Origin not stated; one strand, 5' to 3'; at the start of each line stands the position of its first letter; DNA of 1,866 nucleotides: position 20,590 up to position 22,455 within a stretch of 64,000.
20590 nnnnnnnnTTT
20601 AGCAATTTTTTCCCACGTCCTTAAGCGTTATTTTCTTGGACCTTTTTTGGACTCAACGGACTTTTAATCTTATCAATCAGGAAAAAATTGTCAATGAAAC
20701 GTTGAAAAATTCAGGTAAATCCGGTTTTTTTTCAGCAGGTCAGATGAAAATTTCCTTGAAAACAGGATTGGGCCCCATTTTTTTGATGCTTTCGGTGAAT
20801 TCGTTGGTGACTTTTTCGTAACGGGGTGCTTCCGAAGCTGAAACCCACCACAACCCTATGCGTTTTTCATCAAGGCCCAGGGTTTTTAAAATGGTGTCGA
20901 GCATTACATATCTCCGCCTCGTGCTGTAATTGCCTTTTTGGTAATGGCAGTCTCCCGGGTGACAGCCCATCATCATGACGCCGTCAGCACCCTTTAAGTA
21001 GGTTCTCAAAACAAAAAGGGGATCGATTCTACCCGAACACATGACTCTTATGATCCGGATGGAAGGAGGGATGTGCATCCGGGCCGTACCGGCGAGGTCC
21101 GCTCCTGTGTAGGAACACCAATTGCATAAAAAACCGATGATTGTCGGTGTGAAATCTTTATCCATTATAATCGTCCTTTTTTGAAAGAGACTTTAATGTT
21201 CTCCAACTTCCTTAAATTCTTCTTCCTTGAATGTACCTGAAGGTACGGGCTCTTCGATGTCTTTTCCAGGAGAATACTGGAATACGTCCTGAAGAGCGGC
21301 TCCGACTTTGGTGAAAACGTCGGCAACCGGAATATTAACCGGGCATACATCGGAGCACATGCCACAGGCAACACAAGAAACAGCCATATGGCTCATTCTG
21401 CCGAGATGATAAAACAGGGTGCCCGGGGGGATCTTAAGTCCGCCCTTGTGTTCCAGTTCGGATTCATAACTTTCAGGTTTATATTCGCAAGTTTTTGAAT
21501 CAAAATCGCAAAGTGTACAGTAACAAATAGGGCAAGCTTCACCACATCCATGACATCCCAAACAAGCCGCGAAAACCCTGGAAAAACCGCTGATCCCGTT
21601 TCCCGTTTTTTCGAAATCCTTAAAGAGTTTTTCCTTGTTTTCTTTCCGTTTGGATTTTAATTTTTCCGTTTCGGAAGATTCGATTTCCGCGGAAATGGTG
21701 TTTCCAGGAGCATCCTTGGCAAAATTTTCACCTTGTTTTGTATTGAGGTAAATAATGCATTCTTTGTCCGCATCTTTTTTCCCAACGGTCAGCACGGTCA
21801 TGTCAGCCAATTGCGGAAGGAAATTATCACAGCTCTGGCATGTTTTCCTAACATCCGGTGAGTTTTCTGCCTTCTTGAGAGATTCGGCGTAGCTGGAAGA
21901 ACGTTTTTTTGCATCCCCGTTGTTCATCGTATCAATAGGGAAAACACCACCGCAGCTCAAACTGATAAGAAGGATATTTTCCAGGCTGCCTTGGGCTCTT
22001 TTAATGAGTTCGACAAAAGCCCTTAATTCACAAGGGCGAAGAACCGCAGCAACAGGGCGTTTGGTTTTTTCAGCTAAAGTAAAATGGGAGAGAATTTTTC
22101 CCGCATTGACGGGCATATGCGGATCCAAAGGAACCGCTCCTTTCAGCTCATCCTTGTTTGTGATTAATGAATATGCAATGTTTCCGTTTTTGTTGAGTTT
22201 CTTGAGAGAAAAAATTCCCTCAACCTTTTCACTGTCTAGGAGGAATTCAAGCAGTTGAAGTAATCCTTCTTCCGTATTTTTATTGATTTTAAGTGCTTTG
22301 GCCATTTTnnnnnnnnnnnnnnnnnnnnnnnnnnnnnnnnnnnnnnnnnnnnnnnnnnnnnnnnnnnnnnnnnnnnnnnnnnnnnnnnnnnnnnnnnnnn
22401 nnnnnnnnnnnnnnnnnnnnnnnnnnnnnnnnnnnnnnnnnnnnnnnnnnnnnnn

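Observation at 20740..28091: Soluble Qmo/Hdr-like flavin-FeS module (2 HdrA-like, 2 MvhD, 2 AsrA/FrhB-like) in one operon with TusA, DsrE-like and an ArsR regulator; no HdrBC, QmoC or other membrane subunit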

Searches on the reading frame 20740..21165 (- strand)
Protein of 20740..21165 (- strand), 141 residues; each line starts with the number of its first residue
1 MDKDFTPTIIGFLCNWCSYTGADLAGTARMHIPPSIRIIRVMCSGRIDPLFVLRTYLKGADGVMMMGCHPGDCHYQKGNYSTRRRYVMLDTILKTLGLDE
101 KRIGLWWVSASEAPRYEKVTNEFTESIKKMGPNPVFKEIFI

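Call 3: search_protein_families(library=pfam, proteins=[window:20740-21165:-], max_evalue=0.01)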
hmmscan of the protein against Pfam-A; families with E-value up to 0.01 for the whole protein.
window:20740-21165:- (141 aa): 1 family
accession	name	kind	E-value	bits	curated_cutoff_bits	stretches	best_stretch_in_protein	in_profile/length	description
PF02662.21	FlpD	-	2.2e-50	170.2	22.3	1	9-131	1-123/123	Methyl-viologen-reducing hydrogenase, delta subunit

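Call 4: search_protein_families(library=ncbifam, proteins=[window:20740-21165:-], max_evalue=0.01)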
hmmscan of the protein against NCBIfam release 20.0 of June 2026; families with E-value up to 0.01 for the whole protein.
window:20740-21165:- (141 aa): 3 families
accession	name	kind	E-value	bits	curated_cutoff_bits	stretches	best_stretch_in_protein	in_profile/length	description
NF040770.1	hetero_SS_HdrA2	exception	4.5e-49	167.2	1100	1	3-133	644-774/777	CoB-CoM heterodisulfide reductase HdrA2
NF045873.1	F420_non_VhuD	exception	6.3e-40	136.3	215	1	7-135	2-130/132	F420-non-reducing hydrogenase iron-sulfur subunit VhuD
NF041891.1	hdrA_Methbact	equivalog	5.8e-12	44.6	1300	1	8-129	645-757/762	ferredoxin:CoB-CoM heterodisulfide reductase subunit HdrA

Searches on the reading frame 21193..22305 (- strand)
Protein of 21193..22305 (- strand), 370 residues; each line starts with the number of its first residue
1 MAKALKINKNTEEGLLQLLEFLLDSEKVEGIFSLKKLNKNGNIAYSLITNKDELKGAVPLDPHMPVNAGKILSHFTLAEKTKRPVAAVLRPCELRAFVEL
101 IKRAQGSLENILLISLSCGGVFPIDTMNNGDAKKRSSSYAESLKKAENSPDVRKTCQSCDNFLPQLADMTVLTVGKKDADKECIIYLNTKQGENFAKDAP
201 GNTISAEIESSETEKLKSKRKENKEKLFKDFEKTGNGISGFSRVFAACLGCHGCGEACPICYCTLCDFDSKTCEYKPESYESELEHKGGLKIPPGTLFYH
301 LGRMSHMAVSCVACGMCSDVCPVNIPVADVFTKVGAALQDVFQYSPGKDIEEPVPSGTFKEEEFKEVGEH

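Call 3: search_protein_families(library=pfam, proteins=[window:21193-22305:-], max_evalue=0.01)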
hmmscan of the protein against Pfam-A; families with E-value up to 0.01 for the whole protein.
window:21193-22305:- (370 aa): 7 families
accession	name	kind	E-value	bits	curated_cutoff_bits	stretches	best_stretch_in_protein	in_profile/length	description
PF04432.18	FrhB_FdhB_C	-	4.2e-10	40.1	23.3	1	143-199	82-136/150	Coenzyme F420 hydrogenase/dehydrogenase, beta subunit C terminus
PF13183.11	Fer4_8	-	3.2e-05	24.8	27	1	247-325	4-68/68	4Fe-4S dicluster domain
PF13187.11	Fer4_9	-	0.00052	20.4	27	0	247-324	1-50/52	4Fe-4S dicluster domain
PF12838.12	Fer4_7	-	0.00067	20.5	27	0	248-325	2-52/52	4Fe-4S dicluster domain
PF00037.32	Fer4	-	0.0021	18.3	21.1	1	311-325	8-22/24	4Fe-4S binding domain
PF13237.11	Fer4_10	-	0.0043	17.4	25.5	0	306-329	4-22/53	4Fe-4S dicluster domain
PF14697.11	Fer4_21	-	0.0097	16.5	35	1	307-323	37-53/59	4Fe-4S dicluster domain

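Call 4: search_protein_families(library=ncbifam, proteins=[window:21193-22305:-], max_evalue=0.01)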
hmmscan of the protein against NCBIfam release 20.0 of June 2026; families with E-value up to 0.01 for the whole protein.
window:21193-22305:- (370 aa): 9 families
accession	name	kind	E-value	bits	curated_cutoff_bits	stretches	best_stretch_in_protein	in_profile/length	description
TIGR01971.1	NuoI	subfamily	0.00024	20.7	113.05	1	310-324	43-96/121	NADH-quinone oxidoreductase, chain I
NF004537.0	PRK05888.1-3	equivalog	0.00024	20.7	163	1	303-330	62-89/204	NADH-quinone oxidoreductase subunit NuoI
TIGR00403.1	ndhI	equivalog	0.00027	20.6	302.35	1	302-333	55-86/183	NAD(P)H-quinone oxidoreductase subunit I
TIGR00314.1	cdhA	equivalog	0.00074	17.4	781.3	1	303-338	431-466/784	CO dehydrogenase/acetyl-CoA synthase complex subunit alpha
NF003454.1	PRK05035.1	equivalog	0.00095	17.8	345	1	306-337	403-434/556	electron transport complex subunit RsxC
TIGR01945.1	rnfC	subfamily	0.002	16.8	245.95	1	306-336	399-429/435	RnfABCDGE type electron transport complex subunit C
NF042909.1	FMH_DH_FwdF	exception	0.0031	16.7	375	1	304-324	10-30/336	tungsten-dependent formylmethanofuran dehydrogenase subunit FwdF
NF038196.1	ferrodoxin_EFR1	subfamily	0.0035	17.4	75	0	306-324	181-199/242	EFR1 family ferrodoxin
TIGR00273.1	TIGR00273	equivalog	0.0036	16.2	444.8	1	304-333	338-367/432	LutB/LldF family L-lactate oxidation iron-sulfur protein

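Call 10: search_solved_structures(query=window:21193-22305:-, max_evalue=1, show_alignments=2)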
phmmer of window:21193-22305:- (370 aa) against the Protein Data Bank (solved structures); distinct sequences matched with E-value up to 1: 37.
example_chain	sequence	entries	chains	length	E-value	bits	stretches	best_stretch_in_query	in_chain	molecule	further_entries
9t1s_M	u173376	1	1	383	5.4e-37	130.8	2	147-355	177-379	formate dehydrogenase (coenzyme F420)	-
8rvu_E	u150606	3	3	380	2.1e-25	92.7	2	151-353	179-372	Formate dehydrogenase, beta subunit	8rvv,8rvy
7bkb_E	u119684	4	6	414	1.2e-24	90.3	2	152-362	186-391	Formate dehydrogenase, beta subunit (F420)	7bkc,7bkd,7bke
6hum_I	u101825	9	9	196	0.0066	18.7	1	302-332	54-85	NAD(P)H-quinone oxidoreductase subunit I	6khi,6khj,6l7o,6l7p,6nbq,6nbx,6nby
9r51_B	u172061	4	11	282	0.031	16.5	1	141-197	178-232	F420-reducing [NiFe]-hydrogenase from Methanothermococcus thermolithotrophicus subunit bet | F420-reducing [NiFe]-hydrogenase from Methanothermococcus thermolit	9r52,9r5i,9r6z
1clf_A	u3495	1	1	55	0.035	16.3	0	307-325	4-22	FERREDOXIN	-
7p61_I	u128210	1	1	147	0.039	16.1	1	233-311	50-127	NADH-quinone oxidoreductase subunit I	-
7p7k_I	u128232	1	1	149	0.041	16.1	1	233-311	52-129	NADH-quinone oxidoreductase subunit I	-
7p62_I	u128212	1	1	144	0.052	15.8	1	233-311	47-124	NADH-quinone oxidoreductase subunit I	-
7p69_I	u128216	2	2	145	0.058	15.6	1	233-311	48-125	NADH-quinone oxidoreductase subunit I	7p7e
5vix_A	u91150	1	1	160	0.058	15.6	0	187-227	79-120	Polyubiquitin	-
7wfg_I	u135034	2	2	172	0.081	15.1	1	302-334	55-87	NAD(P)H-quinone oxidoreductase subunit I, chloroplastic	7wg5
7eu3_I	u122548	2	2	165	0.099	14.8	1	302-329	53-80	NAD(P)H-quinone oxidoreductase subunit I, chloroplastic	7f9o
7awt_I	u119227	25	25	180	0.16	14.2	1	233-310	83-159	NADH-quinone oxidoreductase subunit I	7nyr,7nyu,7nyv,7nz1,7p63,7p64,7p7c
8riu_A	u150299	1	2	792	0.18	14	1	306-336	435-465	Acetyl-CoA decarbonylase/synthase complex subunit alpha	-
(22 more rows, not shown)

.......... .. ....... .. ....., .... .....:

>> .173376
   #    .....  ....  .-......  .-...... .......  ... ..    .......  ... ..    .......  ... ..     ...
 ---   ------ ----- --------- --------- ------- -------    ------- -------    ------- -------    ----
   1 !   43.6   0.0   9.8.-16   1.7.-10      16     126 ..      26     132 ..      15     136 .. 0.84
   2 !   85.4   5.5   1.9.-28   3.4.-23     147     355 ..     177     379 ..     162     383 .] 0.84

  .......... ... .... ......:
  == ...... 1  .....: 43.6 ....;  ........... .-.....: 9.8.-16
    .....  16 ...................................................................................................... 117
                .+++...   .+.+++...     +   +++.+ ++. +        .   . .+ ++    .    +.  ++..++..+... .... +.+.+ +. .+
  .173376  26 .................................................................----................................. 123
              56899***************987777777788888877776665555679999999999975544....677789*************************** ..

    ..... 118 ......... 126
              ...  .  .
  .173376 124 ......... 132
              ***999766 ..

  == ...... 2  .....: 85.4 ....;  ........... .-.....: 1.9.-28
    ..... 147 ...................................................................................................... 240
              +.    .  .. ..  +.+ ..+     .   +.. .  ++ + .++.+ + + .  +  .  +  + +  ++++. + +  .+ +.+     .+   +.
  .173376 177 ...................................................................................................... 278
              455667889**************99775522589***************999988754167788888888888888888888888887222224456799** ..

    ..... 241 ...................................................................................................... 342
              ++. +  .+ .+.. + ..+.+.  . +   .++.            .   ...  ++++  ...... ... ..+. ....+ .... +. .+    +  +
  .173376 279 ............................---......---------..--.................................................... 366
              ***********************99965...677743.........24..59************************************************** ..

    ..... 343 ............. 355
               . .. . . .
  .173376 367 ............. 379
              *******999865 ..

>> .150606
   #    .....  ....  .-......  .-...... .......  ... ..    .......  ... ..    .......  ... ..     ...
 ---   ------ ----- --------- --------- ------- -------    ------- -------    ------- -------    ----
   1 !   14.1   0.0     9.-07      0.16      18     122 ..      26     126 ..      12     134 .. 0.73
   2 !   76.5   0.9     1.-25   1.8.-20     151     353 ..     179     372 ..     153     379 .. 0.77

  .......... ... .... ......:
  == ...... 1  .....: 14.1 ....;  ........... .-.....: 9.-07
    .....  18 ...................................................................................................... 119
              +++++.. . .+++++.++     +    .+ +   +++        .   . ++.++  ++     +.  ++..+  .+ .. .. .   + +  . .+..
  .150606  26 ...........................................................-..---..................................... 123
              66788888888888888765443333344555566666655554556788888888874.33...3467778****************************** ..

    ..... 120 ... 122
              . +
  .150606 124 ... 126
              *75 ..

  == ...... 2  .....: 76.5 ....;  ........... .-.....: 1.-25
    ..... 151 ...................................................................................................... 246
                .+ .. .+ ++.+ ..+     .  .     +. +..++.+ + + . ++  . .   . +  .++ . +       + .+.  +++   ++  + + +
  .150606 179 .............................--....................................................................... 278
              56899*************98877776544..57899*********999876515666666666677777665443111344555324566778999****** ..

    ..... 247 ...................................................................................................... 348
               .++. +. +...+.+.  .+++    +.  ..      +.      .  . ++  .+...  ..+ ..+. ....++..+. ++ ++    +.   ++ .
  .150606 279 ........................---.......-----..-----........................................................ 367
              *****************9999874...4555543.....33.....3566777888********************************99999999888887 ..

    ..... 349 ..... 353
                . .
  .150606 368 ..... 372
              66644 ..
